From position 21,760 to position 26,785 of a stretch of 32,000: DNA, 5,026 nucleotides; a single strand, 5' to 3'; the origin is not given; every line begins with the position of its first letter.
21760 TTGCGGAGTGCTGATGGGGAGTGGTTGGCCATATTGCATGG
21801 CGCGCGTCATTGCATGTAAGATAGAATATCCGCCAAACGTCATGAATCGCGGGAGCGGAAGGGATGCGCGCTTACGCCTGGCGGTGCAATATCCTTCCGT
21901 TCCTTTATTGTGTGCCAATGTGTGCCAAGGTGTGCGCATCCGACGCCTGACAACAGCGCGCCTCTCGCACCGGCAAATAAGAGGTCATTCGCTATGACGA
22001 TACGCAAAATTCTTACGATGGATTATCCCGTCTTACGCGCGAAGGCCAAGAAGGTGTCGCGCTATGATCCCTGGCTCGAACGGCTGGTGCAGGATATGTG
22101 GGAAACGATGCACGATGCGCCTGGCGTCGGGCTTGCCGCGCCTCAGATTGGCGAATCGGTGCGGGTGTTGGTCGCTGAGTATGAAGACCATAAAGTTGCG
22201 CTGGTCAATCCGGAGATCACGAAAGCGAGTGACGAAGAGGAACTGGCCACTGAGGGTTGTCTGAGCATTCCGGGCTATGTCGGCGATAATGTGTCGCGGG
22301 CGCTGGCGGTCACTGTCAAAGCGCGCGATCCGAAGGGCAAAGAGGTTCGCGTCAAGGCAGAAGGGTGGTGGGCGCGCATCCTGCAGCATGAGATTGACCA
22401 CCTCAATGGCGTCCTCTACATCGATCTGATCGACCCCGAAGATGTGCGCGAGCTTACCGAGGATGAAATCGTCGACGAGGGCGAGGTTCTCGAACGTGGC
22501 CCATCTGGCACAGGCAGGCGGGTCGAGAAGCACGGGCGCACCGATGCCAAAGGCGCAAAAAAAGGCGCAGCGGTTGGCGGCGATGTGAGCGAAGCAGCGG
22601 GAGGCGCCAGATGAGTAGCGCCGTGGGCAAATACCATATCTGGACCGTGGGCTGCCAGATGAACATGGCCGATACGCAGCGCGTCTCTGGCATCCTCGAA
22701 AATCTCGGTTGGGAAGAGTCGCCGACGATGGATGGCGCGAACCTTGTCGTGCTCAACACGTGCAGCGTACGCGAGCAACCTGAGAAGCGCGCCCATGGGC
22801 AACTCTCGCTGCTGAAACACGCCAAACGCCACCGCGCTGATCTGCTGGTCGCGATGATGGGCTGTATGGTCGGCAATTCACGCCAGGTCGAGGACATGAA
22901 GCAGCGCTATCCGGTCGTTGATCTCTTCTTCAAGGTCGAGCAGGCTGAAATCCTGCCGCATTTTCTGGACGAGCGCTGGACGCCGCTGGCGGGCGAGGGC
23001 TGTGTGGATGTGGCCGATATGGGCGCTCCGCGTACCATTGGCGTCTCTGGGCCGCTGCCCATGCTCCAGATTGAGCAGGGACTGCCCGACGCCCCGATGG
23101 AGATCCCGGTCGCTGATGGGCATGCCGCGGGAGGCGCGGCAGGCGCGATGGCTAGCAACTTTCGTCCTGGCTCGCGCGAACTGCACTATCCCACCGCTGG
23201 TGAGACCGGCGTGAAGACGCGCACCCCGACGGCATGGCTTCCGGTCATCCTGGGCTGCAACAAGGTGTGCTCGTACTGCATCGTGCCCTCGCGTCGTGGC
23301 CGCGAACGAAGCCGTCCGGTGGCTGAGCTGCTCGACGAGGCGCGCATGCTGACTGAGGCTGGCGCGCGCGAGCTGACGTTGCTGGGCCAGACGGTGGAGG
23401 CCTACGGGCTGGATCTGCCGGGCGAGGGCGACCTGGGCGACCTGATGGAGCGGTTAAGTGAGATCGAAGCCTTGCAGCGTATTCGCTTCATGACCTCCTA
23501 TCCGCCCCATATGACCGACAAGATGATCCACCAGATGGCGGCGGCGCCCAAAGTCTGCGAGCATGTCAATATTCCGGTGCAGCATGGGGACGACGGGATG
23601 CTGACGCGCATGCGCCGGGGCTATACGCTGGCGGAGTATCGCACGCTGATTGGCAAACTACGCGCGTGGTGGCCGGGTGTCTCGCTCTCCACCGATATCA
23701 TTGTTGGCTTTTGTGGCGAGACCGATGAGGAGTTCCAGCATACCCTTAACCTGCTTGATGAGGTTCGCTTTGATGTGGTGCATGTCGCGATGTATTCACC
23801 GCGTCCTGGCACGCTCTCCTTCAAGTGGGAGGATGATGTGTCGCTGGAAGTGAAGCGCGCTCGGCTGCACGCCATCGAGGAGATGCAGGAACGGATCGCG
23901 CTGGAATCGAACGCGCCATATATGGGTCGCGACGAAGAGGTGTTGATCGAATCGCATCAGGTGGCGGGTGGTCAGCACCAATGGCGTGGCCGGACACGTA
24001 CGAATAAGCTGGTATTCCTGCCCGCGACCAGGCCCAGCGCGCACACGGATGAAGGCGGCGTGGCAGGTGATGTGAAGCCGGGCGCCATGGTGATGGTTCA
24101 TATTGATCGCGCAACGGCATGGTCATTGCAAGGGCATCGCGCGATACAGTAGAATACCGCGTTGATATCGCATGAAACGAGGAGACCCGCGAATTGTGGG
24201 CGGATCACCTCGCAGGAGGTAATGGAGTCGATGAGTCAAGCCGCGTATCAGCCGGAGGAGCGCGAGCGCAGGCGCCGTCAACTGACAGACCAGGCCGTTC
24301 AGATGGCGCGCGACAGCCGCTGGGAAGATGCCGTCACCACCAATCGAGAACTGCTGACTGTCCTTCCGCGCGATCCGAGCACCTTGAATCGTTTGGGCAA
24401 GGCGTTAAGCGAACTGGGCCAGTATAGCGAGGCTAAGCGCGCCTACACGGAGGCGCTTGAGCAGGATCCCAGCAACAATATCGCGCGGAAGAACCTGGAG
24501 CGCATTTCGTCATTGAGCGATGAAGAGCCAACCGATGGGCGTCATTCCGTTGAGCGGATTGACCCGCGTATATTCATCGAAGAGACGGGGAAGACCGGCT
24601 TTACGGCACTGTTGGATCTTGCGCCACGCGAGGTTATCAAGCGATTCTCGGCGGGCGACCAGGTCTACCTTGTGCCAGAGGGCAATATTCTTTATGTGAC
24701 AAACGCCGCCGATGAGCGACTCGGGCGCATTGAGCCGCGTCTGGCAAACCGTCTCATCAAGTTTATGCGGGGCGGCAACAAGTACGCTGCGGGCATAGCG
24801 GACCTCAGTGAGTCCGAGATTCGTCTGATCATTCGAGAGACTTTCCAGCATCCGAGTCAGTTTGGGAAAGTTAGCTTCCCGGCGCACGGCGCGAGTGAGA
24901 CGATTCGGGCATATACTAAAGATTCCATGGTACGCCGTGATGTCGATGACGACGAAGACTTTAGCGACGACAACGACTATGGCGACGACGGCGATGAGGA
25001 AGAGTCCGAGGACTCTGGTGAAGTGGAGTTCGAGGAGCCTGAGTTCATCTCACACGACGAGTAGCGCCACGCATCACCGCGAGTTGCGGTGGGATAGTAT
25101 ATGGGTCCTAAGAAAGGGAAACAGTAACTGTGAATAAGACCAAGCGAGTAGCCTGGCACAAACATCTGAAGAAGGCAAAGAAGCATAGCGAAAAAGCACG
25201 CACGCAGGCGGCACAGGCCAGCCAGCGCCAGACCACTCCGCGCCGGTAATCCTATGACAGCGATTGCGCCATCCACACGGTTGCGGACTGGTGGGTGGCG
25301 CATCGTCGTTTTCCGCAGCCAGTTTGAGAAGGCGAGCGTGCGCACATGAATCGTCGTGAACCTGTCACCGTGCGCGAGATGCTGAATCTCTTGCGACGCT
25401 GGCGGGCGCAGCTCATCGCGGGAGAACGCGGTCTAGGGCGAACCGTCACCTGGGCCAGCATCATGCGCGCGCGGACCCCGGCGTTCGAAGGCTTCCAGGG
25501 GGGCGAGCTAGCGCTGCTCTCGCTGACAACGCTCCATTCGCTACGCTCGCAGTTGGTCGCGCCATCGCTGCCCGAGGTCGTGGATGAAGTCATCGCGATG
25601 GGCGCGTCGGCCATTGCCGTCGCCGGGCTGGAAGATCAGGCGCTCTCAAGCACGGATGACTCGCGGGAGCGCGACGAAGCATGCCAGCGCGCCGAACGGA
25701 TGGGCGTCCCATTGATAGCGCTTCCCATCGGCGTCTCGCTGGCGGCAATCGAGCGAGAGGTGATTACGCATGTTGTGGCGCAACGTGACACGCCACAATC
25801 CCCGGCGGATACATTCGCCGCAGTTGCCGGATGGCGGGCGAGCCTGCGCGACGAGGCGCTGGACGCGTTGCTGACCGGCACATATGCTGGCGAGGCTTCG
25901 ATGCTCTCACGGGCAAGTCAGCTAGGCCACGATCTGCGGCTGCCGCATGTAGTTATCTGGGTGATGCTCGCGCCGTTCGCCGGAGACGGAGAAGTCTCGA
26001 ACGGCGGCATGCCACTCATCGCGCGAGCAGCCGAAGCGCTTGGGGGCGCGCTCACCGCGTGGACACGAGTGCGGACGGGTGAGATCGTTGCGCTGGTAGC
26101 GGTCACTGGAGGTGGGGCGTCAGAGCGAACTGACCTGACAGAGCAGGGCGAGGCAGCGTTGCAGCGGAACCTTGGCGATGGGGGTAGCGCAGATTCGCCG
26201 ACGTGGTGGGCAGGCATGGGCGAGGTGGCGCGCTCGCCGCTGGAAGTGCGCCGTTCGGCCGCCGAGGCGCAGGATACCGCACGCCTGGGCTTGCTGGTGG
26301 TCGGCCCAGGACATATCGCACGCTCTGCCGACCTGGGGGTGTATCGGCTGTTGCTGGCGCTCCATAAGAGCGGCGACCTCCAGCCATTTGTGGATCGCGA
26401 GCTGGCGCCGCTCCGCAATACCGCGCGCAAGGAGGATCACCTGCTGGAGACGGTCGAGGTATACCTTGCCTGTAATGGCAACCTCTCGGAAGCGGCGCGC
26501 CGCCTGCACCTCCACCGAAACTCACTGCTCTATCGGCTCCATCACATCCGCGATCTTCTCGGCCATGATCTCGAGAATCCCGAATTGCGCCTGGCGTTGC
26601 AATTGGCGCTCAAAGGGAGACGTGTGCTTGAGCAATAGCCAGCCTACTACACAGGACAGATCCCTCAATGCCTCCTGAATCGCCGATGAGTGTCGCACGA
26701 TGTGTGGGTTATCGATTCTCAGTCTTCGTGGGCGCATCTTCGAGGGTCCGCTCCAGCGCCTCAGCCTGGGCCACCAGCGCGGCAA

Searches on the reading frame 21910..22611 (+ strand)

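Call 9: search_protein_families(library=pfam, proteins=[window:21910-22611:+], max_evalue=0.001)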
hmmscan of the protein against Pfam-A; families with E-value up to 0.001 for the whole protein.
window:21910-22611:+ (234 aa): 1 family
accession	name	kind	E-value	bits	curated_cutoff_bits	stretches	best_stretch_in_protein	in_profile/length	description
PF01327.26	Pep_deformylase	-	6e-47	159.6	22.8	1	31-177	1-153/156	Polypeptide deformylase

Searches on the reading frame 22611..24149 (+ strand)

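Call 46: search_protein_families(library=pfam, proteins=[window:22611-24149:+], max_evalue=0.0001)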
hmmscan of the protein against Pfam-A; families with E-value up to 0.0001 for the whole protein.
window:22611-24149:+ (513 aa): 2 families
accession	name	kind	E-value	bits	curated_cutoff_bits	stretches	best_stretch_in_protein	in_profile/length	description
PF04055.27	Radical_SAM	-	3.9e-25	89.4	29.5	1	212-382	3-166/166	Radical SAM superfamily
PF00919.26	UPF0004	-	4.4e-21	75.2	27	1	7-107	1-97/98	Uncharacterized protein family UPF0004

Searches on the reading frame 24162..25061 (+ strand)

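Call 46: search_protein_families(library=pfam, proteins=[window:24162-25061:+], max_evalue=0.0001)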
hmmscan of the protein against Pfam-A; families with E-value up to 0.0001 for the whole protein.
window:24162-25061:+ (300 aa): 7 families
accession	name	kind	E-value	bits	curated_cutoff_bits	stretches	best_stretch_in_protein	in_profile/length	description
PF00515.34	TPR_1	-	4.4e-08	33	27.8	1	74-105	3-34/34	Tetratricopeptide repeat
PF07719.23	TPR_2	-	1.1e-07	31.9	27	1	74-105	3-34/34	Tetratricopeptide repeat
PF13181.12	TPR_8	-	6.7e-06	26.3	25.7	1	74-105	3-34/34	Tetratricopeptide repeat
PF13371.12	TPR_9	-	4.3e-05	23.9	35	0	49-110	6-67/73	Tetratricopeptide repeat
PF13414.12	TPR_11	-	5.3e-05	23.3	26.8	0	79-108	1-30/42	TPR repeat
PF13428.12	TPR_14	-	6e-05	23.8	23.5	0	75-112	4-41/44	Tetratricopeptide repeat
PF13432.12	TPR_16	-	8.4e-05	23.4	32.7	0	77-112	2-37/65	Tetratricopeptide repeat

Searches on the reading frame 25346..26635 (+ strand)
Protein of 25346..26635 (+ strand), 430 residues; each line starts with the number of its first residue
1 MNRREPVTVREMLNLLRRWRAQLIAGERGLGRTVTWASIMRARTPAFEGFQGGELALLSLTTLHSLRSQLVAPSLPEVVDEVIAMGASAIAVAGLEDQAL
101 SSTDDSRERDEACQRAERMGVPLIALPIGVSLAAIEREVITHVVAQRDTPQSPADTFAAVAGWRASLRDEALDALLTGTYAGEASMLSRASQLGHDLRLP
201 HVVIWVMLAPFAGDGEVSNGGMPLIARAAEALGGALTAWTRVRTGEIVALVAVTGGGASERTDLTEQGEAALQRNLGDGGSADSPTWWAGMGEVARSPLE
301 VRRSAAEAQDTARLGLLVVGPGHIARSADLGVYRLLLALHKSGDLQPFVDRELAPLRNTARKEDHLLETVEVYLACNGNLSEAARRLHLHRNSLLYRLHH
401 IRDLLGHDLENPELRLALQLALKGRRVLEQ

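Call 46: search_protein_families(library=pfam, proteins=[window:25346-26635:+], max_evalue=0.0001)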
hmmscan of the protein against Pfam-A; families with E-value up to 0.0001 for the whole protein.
window:25346-26635:+ (430 aa): 3 families
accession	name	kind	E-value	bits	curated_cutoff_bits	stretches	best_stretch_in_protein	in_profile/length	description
PF13556.12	HTH_30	-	2.9e-23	81.9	27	1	366-423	1-58/59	PucR C-terminal helix-turn-helix domain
PF17853.6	GGDEF_2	-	4.3e-13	50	24.5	1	179-314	3-116/116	GGDEF-like domain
PF07905.16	PucR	-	1.9e-12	48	33.5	1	20-142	9-117/118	Purine catabolism regulatory protein-like family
